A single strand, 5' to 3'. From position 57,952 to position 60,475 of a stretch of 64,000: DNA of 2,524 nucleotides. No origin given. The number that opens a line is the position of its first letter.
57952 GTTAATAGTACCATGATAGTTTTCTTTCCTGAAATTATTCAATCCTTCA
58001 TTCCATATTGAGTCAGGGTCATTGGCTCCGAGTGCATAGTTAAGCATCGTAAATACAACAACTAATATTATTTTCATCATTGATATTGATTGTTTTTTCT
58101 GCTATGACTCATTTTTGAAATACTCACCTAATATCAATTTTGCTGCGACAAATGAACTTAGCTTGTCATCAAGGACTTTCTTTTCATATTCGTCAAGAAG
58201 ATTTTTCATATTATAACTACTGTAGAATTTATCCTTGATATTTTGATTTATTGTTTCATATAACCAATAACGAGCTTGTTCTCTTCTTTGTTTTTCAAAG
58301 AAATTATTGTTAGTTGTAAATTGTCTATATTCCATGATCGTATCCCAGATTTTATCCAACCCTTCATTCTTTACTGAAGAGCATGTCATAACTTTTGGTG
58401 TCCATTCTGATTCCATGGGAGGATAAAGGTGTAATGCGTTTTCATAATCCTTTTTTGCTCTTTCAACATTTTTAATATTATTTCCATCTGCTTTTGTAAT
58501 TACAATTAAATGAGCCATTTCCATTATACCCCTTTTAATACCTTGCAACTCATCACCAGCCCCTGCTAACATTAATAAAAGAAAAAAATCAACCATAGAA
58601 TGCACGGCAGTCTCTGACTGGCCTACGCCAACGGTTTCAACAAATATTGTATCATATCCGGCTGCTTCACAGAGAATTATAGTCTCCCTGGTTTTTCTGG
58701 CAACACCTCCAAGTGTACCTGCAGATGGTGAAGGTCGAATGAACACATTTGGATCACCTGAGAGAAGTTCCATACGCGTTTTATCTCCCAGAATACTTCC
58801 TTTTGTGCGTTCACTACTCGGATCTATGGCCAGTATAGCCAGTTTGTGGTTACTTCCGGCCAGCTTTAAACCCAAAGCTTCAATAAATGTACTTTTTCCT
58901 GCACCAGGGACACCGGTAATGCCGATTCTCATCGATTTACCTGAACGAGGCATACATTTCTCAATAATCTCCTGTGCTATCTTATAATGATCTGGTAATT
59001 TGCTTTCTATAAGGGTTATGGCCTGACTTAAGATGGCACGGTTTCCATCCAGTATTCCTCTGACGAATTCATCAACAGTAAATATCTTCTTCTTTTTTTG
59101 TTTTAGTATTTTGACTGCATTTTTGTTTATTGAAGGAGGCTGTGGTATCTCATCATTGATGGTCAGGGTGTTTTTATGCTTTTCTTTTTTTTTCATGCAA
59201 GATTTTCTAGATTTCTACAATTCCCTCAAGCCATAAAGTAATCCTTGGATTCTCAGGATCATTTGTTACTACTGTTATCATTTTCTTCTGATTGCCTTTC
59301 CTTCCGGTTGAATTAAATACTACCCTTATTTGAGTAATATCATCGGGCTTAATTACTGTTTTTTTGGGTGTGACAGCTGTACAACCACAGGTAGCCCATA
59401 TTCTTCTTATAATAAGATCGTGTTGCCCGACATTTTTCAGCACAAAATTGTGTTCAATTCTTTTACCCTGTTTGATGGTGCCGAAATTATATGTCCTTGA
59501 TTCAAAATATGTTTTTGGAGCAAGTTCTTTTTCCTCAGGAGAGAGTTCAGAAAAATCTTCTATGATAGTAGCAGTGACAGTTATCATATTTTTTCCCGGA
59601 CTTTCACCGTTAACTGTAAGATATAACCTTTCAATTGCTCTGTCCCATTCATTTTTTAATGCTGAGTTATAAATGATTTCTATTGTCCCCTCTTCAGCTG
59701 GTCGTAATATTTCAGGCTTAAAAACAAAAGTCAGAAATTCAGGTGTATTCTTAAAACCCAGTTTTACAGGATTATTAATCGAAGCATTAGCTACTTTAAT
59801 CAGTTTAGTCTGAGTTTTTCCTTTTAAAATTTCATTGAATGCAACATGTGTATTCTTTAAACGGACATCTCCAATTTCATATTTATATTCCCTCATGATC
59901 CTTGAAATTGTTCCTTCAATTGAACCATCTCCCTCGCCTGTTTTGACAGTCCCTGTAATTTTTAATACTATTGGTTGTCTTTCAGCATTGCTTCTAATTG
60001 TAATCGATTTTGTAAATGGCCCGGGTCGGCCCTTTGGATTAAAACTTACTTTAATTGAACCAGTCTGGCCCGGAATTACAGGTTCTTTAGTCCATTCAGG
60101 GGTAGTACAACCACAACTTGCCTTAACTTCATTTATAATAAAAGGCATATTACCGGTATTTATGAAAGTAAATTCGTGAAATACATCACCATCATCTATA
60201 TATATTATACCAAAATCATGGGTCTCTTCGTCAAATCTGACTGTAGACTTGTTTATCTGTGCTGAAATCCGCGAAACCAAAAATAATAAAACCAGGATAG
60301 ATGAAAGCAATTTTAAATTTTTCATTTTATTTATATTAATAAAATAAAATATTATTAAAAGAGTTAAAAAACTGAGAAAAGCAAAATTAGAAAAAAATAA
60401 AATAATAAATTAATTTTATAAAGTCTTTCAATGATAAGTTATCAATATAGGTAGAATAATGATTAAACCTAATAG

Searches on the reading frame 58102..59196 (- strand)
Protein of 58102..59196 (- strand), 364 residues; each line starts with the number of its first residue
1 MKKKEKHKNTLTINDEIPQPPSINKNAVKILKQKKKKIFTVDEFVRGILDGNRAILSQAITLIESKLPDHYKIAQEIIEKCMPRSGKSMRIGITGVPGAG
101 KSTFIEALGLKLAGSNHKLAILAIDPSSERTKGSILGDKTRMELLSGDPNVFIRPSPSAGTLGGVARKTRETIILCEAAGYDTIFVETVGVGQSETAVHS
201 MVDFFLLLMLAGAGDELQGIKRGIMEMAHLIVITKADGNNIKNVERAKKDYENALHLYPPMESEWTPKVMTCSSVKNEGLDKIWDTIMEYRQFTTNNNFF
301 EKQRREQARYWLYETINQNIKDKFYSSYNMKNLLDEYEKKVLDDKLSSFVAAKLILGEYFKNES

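Call 41: search_protein_families(library=pfam, proteins=[window:58102-59196:-], max_evalue=0.001)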
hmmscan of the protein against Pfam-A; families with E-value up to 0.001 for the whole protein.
window:58102-59196:- (364 aa): 5 families
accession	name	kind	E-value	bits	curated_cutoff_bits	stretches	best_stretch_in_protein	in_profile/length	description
PF03308.22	MeaB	-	1.4e-107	359.3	23.1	1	56-326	1-270/273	Methylmalonyl Co-A mutase-associated GTPase MeaB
PF00009.33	GTP_EFTU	-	8.3e-05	22.7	26.5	0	225-290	120-185/188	Elongation factor Tu GTP binding domain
PF02492.25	cobW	-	0.00034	20.7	20.7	0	91-250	3-168/180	CobW/HypB/UreG, nucleotide-binding domain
PF25199.1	nSTAND_NTPase5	-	0.00067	19.9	34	0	62-135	13-87/145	Novel STAND NTPase 5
PF13479.12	AAA_24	-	0.00089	19.6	27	0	88-190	2-74/195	AAA domain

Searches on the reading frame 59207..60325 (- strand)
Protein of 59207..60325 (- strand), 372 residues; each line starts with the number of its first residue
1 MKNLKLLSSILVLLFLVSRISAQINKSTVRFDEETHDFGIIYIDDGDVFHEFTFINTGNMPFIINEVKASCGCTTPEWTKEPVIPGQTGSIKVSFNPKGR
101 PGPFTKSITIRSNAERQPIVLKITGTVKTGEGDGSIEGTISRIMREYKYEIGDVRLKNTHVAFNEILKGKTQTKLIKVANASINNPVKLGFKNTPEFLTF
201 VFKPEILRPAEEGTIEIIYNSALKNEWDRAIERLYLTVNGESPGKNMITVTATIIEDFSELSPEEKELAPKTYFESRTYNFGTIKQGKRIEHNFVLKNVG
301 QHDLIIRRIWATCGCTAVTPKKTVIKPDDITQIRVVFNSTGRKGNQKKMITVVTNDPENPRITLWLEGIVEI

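Call 41: search_protein_families(library=pfam, proteins=[window:59207-60325:-], max_evalue=0.001)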
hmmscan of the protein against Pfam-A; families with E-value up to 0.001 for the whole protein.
window:59207-60325:- (372 aa): 7 families
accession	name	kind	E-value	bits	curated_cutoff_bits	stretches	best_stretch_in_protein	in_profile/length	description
PF07610.17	DUF1573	-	2.4e-67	223.5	26.1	2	30-127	2-98/98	Protein of unknown function (DUF1573)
PF22544.2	HYDIN_VesB_CFA65-like_Ig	-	2.8e-42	143.4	25.5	2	270-368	1-99/100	HYDIN/CFA65/VesB-like, Ig-like domain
PF22067.2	Cep192_D3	-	2.1e-08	34.6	27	1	285-354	14-84/99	Cep192 domain 3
PF22073.2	Cep192_D4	-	6.9e-07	29.9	35.5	0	278-365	10-106/112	Cep192 domain 4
PF15780.11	ASH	-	1.5e-06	28.8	27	0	279-360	14-96/98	Abnormal spindle-like microcephaly-assoc'd, ASPM-SPD-2-Hydin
PF22076.2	Cep192_D6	-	3.9e-06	27.4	35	0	287-354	19-89/101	Cep192 domain 6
PF24507.1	Ig_CFAP65_4th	-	7.9e-05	23.4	27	0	84-126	35-75/76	CFAP65, fourth Ig-like domain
